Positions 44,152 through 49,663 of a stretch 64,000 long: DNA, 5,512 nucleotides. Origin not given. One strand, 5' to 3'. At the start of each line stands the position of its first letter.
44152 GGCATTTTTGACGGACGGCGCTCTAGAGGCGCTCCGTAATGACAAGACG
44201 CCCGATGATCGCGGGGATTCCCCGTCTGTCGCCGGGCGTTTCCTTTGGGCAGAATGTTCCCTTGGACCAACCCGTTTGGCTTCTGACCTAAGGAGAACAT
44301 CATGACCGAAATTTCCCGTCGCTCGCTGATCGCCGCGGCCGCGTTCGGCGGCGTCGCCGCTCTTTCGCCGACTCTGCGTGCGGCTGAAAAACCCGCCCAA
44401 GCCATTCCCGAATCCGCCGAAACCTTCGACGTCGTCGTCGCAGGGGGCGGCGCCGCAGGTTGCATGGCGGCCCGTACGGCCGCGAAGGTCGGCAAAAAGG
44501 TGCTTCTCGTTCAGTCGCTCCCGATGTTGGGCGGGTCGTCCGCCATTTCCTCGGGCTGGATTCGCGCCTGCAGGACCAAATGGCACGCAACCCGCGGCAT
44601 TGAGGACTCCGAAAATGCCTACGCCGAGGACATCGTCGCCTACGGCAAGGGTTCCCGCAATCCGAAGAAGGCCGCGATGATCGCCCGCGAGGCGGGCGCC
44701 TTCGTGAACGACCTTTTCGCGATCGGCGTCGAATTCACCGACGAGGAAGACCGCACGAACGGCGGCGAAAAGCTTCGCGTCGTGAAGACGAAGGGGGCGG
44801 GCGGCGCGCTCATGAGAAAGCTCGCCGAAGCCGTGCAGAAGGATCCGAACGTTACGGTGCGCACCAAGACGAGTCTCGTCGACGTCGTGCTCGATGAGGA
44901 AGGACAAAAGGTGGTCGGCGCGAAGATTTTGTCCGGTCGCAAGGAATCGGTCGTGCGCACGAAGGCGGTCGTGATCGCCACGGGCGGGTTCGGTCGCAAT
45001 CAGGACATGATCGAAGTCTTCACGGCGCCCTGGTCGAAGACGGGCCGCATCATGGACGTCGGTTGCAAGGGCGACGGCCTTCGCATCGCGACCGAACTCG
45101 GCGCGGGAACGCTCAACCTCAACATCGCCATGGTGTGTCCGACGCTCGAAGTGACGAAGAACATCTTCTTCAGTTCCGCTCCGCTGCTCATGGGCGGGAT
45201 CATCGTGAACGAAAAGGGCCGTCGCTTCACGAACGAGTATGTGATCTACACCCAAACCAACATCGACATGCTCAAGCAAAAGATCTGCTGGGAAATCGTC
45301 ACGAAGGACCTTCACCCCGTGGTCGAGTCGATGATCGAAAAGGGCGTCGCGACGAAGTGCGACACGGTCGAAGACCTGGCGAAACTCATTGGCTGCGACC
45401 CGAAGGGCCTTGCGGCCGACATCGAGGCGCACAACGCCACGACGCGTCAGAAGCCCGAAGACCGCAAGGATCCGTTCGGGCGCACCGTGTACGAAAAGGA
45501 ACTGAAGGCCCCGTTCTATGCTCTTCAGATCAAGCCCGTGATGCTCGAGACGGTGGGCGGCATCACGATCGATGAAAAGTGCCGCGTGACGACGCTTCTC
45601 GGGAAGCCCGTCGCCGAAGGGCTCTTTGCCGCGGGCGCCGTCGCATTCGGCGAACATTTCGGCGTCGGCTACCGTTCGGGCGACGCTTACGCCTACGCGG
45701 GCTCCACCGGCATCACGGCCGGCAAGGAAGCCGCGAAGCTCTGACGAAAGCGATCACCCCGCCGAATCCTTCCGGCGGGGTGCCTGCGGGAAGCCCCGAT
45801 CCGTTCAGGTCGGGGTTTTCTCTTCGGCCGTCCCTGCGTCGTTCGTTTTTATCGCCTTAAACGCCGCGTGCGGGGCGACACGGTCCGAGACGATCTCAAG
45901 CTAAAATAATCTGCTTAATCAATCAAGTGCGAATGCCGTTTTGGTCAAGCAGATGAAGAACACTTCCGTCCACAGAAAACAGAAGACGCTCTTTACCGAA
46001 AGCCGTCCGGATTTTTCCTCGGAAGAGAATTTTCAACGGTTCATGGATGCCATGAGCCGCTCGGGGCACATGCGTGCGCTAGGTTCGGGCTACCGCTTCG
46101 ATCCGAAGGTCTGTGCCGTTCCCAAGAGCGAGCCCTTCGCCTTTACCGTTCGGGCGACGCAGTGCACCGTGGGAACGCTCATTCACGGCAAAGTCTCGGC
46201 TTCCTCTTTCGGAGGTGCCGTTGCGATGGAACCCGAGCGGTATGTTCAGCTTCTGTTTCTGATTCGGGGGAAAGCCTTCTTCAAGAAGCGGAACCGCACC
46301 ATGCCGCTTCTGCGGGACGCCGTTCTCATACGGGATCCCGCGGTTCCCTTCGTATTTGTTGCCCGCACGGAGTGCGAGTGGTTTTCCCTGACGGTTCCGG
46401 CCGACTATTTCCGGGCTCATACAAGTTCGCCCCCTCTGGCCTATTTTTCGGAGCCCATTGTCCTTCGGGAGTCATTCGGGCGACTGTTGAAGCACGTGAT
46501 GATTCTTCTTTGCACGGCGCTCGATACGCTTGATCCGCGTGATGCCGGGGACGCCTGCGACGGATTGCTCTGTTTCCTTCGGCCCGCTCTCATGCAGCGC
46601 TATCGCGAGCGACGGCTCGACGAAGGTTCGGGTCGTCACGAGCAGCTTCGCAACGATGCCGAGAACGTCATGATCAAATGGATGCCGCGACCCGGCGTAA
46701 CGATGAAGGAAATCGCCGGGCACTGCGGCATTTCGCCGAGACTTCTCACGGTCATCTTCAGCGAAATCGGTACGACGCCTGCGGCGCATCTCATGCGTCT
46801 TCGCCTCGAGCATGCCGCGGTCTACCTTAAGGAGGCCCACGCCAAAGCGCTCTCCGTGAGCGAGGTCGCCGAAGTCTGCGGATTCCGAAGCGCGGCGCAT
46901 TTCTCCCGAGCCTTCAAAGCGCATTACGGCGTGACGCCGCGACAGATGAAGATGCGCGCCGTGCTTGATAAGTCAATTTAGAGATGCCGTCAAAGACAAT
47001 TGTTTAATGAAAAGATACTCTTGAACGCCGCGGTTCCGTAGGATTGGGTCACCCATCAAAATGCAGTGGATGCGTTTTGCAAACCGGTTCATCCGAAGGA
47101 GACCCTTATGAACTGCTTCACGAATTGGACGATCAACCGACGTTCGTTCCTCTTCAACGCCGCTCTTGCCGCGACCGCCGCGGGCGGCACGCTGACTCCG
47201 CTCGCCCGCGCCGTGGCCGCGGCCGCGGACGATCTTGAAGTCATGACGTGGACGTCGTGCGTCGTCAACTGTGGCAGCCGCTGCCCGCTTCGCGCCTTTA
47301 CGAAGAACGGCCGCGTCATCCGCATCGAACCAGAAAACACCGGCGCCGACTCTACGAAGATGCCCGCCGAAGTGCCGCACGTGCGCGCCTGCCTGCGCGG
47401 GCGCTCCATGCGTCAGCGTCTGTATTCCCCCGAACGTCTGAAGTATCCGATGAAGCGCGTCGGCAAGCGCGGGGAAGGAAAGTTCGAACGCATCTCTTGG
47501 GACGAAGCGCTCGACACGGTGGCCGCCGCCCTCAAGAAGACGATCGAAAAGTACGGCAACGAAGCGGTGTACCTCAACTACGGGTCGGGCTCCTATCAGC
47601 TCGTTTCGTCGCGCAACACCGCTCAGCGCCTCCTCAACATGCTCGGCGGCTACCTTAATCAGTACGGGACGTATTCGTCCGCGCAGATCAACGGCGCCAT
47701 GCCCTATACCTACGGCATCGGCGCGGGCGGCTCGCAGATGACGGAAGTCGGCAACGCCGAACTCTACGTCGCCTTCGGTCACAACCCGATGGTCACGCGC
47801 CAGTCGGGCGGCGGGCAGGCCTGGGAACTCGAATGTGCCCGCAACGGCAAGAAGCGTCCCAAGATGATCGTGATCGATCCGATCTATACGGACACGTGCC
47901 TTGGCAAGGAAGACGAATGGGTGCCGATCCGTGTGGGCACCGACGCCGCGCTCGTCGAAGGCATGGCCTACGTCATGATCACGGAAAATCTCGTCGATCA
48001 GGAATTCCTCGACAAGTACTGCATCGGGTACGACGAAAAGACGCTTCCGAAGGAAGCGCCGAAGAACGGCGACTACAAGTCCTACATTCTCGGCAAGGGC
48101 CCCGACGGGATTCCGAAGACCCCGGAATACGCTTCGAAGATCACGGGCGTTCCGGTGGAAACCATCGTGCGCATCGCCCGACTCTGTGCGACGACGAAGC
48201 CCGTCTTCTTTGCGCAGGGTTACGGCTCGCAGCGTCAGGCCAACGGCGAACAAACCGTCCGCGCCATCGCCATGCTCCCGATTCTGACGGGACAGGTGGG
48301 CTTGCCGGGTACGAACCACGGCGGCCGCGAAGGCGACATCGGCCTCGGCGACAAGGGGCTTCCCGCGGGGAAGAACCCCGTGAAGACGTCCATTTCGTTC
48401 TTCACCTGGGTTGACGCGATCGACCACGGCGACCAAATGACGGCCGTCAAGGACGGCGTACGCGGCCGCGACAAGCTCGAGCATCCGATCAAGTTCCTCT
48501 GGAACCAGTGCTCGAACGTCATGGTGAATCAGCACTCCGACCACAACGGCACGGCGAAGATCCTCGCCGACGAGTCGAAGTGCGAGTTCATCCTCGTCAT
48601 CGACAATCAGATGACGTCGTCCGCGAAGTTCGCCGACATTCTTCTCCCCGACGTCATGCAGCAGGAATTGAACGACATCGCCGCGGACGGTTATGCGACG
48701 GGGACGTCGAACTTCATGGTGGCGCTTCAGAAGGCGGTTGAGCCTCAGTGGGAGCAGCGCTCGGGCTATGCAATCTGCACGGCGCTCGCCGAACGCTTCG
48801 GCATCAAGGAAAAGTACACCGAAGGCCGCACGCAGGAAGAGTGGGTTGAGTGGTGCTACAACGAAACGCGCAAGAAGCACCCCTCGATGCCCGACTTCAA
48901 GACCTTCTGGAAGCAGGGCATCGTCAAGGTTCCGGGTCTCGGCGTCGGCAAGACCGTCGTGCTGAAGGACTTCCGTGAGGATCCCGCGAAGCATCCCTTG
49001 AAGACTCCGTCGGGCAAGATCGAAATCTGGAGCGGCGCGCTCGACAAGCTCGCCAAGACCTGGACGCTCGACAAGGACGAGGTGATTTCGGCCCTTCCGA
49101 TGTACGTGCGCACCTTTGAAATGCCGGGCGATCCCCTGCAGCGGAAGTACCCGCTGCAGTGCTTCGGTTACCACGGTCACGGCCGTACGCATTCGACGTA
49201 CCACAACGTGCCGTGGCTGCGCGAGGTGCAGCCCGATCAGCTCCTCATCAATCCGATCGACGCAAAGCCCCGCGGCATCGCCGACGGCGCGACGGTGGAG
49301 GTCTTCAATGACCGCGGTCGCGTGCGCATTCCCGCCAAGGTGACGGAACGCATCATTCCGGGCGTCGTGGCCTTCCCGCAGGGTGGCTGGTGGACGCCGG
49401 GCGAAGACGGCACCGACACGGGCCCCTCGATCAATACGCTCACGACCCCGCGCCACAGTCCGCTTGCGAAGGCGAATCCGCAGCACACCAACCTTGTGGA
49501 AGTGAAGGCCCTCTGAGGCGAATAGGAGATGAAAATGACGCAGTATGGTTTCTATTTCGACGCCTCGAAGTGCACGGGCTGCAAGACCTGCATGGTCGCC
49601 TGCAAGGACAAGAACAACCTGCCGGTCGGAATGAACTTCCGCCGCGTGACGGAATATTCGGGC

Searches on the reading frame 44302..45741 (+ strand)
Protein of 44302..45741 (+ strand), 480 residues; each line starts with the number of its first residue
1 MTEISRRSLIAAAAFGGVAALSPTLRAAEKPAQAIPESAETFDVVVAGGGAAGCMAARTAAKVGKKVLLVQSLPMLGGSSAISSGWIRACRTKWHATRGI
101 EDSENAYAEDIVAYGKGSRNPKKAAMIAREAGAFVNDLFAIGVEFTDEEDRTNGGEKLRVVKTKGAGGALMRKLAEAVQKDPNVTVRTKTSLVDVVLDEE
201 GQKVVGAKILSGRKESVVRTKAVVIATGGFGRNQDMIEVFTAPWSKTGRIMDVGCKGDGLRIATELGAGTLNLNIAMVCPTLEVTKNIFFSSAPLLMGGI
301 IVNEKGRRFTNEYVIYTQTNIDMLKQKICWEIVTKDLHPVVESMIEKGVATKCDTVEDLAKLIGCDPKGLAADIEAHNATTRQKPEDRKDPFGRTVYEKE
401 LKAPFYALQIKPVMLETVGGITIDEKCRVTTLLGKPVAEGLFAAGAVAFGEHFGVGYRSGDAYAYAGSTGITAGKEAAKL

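Call 11: search_protein_families(library=pfam, proteins=[window:44302-45741:+], max_evalue=0.001)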
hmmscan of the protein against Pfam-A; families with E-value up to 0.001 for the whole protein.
window:44302-45741:+ (480 aa): 8 families
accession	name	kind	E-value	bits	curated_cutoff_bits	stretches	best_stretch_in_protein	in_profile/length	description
PF00890.30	FAD_binding_2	-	4.3e-53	181.4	20.4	1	43-458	1-408/414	FAD binding domain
PF12831.13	FAD_oxidored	-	1.9e-12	47.7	27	1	43-228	1-145/416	FAD dependent oxidoreductase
PF03486.20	HI0933_like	-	1.5e-10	41.4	50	1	43-77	2-36/244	HI0933-like protein Rossmann domain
PF01266.30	DAO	-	4.1e-08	33.6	27.9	1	43-232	1-207/353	FAD dependent oxidoreductase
PF07992.20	Pyr_redox_2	-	3.8e-07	30.3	26.1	1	42-234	1-114/291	Pyridine nucleotide-disulphide oxidoreductase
PF01134.28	GIDA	-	5.2e-07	29.5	22.1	1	43-238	1-159/391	Glucose inhibited division protein A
PF13450.12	NAD_binding_8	-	0.00017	22.3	21.9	1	46-81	1-36/68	NAD(P)-binding Rossmann-like domain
PF00070.33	Pyr_redox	-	0.00077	20.4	22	0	44-77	2-35/82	Pyridine nucleotide-disulphide oxidoreductase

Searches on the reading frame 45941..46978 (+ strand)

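Call 11: search_protein_families(library=pfam, proteins=[window:45941-46978:+], max_evalue=0.001)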
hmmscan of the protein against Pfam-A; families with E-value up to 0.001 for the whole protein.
window:45941-46978:+ (346 aa): 3 families
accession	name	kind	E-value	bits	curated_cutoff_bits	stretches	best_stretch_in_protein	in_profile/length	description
PF12833.13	HTH_18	-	1.3e-18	67.5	33.6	1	259-337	2-78/80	Helix-turn-helix domain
PF00165.29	HTH_AraC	-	2.2e-17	63.2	26.6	2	303-335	8-39/42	Bacterial regulatory helix-turn-helix proteins, AraC family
PF14525.12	AraC_binding_2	-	3.4e-06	27.3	27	1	67-205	21-158/173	AraC-binding-like domain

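Call 16: search_protein_families(library=ncbifam, proteins=[window:45941-46978:+], max_evalue=0.001)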
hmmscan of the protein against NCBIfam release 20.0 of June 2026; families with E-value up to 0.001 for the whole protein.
window:45941-46978:+ (346 aa): 23 families
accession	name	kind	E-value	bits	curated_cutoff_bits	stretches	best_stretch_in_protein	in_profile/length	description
NF007243.0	PRK09685.1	equivalog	8.6e-22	77.9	199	1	98-338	69-300/303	transcriptional regulator FeaR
NF041686.2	ant_diox_reg_AndR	equivalog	7e-15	55.4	350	1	99-336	77-317/321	anthranilate 1,2-dioxygenase regulatory protein AndR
NF052371.1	TransRegGbdRPseu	equivalog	1.6e-12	47.2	480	1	253-338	242-325/365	choline metabolism transcriptional regulator GbdR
NF049968.1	QhpR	equivalog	4.1e-11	42.6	250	1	230-336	180-283/284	AraC-like transcriptional regulator QhpR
NF010028.0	PRK13503.1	equivalog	2.5e-10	40.2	288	1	242-339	174-272/278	HTH-type transcriptional activator RhaS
NF006902.0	PRK09393.1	equivalog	3.3e-10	39.7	425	1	253-338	237-320/327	transcriptional regulator FtrA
TIGR04094.1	adjacent_YSIRK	equivalog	7e-10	38.4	200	1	253-336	302-382/383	YSIRK-targeted surface antigen transcriptional regulator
NF052534.1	RzbtTranRegRhrA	equivalog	1.5e-09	37.6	500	1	246-337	218-308/312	rhizobactin biosynthesis transcriptional regulator RhrA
NF040475.1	chlor_reg_RclR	equivalog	7.3e-07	28.8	400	1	248-339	189-278/284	reactive chlorine-specific transcriptional regulator RclR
NF050186.1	TransRegGliRPseudo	equivalog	1.7e-06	27.6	570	1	246-338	245-335/338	AraC family transcriptional regulator GliR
TIGR02297.1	HpaA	equivalog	3e-06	26.7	274.65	0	242-338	192-286/287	4-hydroxyphenylacetate catabolism regulatory protein HpaA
NF010025.2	PRK13500.1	equivalog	3.4e-06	26.8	525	1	255-339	195-277/282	HTH-type transcriptional activator RhaR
NF010026.0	PRK13501.1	equivalog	3.5e-06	26.4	363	1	267-341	207-279/290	HTH-type transcriptional activator RhaR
NF007860.0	PRK10572.1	equivalog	5.3e-06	25.5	208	1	252-339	199-284/292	arabinose operon transcriptional regulator AraC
NF047455.1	TF_Staph_AryK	equivalog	7.5e-06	24.4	850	1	252-339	173-258/759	transcriptional regulator AryK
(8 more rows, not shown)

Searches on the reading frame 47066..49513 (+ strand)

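Call 9: search_protein_families(library=pfam, proteins=[window:47066-49513:+], max_evalue=0.001)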
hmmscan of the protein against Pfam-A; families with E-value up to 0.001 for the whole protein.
window:47066-49513:+ (816 aa): 3 families
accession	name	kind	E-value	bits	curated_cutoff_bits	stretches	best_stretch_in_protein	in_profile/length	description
PF00384.28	Molybdopterin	-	3.5e-60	204.4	24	1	124-577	1-353/353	Molybdopterin oxidoreductase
PF01568.27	Molydop_binding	-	7.3e-25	87.6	26.8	1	702-808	6-108/110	Molydopterin dinucleotide binding domain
PF04879.21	Molybdop_Fe4S4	-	1.6e-11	44.4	22.7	1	60-121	3-55/55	Molybdopterin oxidoreductase Fe4S4 domain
